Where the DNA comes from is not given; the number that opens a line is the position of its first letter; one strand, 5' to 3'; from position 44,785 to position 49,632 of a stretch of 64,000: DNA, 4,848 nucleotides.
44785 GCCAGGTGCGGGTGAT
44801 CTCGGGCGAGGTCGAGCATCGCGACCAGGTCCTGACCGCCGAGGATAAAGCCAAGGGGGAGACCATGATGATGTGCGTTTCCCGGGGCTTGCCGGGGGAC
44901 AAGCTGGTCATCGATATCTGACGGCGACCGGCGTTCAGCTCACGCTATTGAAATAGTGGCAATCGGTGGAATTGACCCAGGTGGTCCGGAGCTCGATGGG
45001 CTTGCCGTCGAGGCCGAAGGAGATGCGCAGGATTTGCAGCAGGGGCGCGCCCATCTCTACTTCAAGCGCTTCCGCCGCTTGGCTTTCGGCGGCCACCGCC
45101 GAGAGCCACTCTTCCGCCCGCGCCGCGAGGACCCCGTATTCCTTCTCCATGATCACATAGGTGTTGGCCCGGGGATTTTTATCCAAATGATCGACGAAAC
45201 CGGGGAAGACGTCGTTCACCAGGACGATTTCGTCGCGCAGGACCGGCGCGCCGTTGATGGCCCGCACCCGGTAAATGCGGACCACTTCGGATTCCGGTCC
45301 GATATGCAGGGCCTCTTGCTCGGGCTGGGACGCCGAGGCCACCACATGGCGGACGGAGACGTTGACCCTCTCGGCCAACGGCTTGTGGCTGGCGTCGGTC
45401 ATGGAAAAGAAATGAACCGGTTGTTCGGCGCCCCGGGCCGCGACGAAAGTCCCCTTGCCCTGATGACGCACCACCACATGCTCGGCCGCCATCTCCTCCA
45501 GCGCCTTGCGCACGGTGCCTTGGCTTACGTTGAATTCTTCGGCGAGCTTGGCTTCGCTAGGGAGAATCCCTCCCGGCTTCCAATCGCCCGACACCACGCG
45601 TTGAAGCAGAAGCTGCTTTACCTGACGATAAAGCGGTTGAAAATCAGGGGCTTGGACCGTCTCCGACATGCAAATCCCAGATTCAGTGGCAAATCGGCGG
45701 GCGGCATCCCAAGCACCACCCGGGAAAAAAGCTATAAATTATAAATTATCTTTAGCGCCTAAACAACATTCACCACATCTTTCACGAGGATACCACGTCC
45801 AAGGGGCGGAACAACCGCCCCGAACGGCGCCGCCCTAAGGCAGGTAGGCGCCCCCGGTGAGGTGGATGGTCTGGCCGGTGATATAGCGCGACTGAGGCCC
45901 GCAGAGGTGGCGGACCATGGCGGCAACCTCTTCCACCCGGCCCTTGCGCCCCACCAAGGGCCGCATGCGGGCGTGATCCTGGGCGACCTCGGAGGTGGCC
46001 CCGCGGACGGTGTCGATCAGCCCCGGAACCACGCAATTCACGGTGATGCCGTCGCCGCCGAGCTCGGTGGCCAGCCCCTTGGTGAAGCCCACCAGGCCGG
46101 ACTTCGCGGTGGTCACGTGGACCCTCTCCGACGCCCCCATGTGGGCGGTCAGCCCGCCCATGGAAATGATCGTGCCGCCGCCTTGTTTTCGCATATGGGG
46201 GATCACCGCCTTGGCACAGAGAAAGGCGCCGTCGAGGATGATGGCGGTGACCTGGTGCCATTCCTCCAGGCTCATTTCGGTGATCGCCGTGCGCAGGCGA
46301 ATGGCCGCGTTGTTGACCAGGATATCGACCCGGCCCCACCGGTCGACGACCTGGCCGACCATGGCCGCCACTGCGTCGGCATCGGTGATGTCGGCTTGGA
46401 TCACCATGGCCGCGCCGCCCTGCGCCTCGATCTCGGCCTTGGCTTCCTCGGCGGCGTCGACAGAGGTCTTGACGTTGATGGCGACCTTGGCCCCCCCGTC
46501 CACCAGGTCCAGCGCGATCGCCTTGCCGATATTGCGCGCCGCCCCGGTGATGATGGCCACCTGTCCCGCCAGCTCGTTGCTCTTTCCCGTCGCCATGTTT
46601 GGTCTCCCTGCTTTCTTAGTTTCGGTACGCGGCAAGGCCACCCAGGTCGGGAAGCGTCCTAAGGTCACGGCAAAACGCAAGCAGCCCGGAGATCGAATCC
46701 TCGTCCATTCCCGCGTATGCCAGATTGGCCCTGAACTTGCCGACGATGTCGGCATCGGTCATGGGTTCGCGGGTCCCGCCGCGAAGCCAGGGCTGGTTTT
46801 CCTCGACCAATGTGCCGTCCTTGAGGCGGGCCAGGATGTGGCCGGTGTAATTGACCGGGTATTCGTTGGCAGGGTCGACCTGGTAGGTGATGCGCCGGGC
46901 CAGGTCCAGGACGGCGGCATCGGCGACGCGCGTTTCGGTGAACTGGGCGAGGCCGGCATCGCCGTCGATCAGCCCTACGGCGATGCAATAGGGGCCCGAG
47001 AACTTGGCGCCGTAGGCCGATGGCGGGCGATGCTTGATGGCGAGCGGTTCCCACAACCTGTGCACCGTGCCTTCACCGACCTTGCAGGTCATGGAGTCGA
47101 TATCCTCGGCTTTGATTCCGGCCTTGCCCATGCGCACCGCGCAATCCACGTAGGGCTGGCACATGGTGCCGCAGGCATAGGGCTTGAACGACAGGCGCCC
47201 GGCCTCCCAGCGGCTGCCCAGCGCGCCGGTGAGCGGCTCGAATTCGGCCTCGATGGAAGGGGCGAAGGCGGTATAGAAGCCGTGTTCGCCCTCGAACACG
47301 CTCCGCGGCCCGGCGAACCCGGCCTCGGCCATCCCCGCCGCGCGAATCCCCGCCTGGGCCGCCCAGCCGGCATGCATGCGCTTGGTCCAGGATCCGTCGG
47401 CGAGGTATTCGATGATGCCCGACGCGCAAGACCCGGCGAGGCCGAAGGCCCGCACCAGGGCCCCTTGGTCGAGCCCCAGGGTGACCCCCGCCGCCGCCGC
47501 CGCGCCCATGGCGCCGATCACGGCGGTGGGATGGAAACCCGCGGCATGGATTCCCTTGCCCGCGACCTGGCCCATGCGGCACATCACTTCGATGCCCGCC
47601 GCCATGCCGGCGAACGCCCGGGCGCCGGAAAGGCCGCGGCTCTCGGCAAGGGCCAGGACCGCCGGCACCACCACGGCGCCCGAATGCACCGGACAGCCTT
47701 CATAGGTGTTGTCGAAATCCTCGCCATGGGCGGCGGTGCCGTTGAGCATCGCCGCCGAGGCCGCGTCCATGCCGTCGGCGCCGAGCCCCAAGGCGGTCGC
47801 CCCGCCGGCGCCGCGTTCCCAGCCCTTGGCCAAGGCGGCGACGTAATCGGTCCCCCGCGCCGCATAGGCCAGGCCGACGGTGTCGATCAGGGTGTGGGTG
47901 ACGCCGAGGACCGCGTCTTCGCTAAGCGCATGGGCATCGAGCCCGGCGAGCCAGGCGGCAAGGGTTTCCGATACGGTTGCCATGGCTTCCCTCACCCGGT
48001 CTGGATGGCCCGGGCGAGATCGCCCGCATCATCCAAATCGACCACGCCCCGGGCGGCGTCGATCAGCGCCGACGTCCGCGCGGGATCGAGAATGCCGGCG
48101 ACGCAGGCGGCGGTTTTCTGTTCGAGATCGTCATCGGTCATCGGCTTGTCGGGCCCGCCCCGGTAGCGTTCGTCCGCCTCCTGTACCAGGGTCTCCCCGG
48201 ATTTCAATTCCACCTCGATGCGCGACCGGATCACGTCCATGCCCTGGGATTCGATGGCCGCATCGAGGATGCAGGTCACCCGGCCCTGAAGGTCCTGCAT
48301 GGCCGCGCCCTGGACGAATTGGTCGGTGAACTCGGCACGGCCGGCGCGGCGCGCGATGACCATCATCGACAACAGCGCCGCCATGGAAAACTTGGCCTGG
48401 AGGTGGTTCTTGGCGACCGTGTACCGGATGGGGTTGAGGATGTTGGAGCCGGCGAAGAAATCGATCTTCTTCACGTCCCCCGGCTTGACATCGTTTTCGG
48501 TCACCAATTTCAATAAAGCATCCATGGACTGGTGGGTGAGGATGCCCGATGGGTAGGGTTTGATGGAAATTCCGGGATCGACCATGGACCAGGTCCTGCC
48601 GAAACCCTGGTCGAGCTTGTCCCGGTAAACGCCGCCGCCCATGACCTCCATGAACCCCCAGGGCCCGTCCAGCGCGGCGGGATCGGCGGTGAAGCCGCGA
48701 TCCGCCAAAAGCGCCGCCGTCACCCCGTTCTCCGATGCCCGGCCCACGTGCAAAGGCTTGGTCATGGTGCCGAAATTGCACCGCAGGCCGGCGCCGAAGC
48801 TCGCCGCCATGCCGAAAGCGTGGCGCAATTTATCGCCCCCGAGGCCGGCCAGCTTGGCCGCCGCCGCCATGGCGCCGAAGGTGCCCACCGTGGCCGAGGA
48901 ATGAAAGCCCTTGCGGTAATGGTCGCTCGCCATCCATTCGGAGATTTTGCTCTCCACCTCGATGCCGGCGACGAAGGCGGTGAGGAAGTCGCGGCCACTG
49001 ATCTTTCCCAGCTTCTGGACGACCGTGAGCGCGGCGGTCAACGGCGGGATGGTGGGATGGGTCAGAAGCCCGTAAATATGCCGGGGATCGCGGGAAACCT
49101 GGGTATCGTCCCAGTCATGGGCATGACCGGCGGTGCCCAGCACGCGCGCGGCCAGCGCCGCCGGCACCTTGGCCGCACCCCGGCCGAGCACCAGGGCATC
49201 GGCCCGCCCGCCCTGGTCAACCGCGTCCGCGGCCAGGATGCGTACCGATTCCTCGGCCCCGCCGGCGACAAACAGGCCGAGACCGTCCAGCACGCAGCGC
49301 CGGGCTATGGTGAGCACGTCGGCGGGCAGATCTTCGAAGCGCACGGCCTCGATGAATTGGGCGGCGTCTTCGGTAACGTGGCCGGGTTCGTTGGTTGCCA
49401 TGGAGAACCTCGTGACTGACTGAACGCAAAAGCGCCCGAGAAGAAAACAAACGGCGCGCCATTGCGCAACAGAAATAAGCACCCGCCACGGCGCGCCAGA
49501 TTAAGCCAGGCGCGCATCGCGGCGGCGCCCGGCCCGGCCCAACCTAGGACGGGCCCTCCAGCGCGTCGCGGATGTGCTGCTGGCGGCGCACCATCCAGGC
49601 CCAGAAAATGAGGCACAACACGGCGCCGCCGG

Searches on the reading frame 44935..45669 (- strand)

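Call 18: search_protein_families(library=pfam, proteins=[window:44935-45669:-], max_evalue=0.001)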
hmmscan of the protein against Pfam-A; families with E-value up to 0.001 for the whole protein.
window:44935-45669:- (244 aa): 5 families
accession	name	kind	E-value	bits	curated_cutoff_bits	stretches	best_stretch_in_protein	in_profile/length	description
PF07702.18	UTRA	-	4.1e-23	82.2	23.8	1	108-233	13-136/141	UTRA domain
PF00392.27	GntR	-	1.7e-21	76.1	27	1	13-76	1-64/64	Bacterial regulatory proteins, gntR family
PF08220.18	HTH_DeoR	-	0.00022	21.4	21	1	41-71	19-49/57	DeoR-like helix-turn-helix domain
PF08279.18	HTH_11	-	0.00052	20.3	25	0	40-63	19-42/55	HTH domain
PF14502.12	HTH_41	-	0.00095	19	25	0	36-75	6-47/48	Helix-turn-helix domain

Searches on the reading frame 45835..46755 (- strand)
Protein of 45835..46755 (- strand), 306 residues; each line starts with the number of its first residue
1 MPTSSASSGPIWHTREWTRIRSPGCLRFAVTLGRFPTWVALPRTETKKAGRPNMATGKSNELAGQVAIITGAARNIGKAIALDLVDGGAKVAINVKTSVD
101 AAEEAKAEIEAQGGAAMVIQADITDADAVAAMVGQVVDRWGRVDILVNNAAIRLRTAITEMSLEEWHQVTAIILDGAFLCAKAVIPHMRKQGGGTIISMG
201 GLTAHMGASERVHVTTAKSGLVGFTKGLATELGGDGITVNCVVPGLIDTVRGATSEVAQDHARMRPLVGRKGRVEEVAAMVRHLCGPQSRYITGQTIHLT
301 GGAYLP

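Call 18: search_protein_families(library=pfam, proteins=[window:45835-46755:-], max_evalue=0.001)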
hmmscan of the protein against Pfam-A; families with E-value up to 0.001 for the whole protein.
window:45835-46755:- (306 aa): 4 families
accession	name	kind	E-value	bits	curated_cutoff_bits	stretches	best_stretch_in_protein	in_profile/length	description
PF13561.12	adh_short_C2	-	6.7e-54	183.4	27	1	71-302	1-234/236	Enoyl-(Acyl carrier protein) reductase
PF00106.31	adh_short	-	4.6e-48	163.7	26.6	1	65-251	1-186/195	short chain dehydrogenase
PF08659.16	KR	-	1.2e-10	42.1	22.6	1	67-179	3-118/180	KR domain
PF23441.1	SDR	-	1.2e-07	31.8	27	1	62-305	5-257/258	SDR-like rossmann domain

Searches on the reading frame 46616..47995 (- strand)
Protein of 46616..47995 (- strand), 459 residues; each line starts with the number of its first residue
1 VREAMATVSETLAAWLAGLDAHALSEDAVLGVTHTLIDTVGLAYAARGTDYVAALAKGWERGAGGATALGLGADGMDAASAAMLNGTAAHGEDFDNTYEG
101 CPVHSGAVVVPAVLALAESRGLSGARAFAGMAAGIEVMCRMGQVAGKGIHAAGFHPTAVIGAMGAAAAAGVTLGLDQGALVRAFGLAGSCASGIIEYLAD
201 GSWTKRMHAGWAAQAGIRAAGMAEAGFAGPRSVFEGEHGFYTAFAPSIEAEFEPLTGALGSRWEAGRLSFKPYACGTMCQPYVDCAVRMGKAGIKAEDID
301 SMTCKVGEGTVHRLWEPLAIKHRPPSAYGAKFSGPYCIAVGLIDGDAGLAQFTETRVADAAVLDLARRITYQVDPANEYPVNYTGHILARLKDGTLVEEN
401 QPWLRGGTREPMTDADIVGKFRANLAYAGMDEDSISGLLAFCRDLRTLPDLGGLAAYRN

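Call 18: search_protein_families(library=pfam, proteins=[window:46616-47995:-], max_evalue=0.001)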
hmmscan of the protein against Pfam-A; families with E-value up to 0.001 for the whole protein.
window:46616-47995:- (459 aa): 2 families
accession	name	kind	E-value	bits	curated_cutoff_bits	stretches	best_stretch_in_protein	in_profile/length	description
PF03972.19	MmgE_PrpD_N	-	1.6e-51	175.3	32.1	1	10-249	1-240/244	MmgE/PrpD N-terminal domain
PF19305.4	MmgE_PrpD_C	-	6.3e-29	101.4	32.1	1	273-429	1-156/173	MmgE/PrpD C-terminal domain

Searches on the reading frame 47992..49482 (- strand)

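Call 18: search_protein_families(library=pfam, proteins=[window:47992-49482:-], max_evalue=0.001)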
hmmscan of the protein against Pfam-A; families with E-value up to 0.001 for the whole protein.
window:47992-49482:- (496 aa): 2 families
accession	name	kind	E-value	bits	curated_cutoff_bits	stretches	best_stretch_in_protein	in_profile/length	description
PF03972.19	MmgE_PrpD_N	-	6.7e-53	179.8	32.1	1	39-284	2-238/244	MmgE/PrpD N-terminal domain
PF19305.4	MmgE_PrpD_C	-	2.3e-23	83.3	32.1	1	310-475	1-168/173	MmgE/PrpD C-terminal domain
